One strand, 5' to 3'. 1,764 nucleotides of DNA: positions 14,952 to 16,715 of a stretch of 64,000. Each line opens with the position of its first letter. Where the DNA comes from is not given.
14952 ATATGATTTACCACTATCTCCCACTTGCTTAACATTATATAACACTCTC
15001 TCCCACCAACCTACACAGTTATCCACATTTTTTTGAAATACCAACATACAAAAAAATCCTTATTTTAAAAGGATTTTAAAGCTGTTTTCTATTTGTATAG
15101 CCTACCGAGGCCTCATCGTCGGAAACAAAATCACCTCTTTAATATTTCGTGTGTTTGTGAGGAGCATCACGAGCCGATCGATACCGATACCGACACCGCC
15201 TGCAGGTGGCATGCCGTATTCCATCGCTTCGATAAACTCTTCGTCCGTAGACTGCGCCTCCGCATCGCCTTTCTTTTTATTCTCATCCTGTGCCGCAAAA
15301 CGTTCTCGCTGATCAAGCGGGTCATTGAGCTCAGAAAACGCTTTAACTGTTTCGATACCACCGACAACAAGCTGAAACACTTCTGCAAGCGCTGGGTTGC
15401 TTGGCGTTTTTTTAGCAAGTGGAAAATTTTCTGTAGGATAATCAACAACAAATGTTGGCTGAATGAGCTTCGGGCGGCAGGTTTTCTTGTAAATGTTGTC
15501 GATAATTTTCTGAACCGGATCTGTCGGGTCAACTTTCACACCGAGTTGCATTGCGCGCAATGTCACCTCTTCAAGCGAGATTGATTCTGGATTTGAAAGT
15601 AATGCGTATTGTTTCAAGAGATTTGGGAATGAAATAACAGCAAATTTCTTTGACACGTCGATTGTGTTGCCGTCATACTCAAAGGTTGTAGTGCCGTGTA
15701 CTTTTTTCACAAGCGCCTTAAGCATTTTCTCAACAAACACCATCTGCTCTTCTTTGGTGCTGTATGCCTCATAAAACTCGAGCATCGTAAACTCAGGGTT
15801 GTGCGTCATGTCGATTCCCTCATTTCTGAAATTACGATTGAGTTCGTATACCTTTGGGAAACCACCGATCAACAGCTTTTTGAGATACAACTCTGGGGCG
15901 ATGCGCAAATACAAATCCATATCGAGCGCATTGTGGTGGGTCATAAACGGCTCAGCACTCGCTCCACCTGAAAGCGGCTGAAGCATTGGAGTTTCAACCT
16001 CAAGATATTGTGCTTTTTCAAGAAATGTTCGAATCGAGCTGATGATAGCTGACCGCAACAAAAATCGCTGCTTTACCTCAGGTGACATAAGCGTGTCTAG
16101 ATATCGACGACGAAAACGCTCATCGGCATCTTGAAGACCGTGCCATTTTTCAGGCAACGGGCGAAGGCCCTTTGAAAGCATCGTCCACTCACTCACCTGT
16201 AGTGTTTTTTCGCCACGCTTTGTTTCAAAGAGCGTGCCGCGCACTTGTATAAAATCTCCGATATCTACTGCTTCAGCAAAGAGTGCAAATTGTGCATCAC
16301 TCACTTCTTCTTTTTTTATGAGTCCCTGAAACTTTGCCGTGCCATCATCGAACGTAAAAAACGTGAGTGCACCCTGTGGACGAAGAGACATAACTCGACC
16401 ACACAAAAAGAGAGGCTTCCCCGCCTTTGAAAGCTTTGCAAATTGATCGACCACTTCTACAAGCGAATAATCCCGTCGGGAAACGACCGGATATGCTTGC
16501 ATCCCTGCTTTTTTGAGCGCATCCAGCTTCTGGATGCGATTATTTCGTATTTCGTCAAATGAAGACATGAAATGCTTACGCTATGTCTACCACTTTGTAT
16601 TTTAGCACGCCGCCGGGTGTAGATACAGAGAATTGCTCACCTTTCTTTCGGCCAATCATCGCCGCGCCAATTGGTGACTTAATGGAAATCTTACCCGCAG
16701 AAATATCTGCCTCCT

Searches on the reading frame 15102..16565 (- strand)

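Call 67: search_protein_families(library=pfam, proteins=[window:15102-16565:-], max_evalue=0.001)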
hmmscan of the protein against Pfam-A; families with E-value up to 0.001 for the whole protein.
window:15102-16565:- (487 aa): 3 families
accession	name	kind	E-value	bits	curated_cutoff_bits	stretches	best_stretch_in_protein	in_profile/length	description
PF00152.25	tRNA-synt_2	-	7.2e-87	291.8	25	1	147-484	2-307/308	tRNA synthetases class II (D, K and N)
PF01336.31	tRNA_anti-codon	-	1.5e-13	50.9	27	1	54-130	3-75/75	OB-fold nucleic acid binding domain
PF01409.25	tRNA-synt_2d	-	3.4e-05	23.9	19.8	0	240-293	106-157/246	tRNA synthetases class II core domain (F)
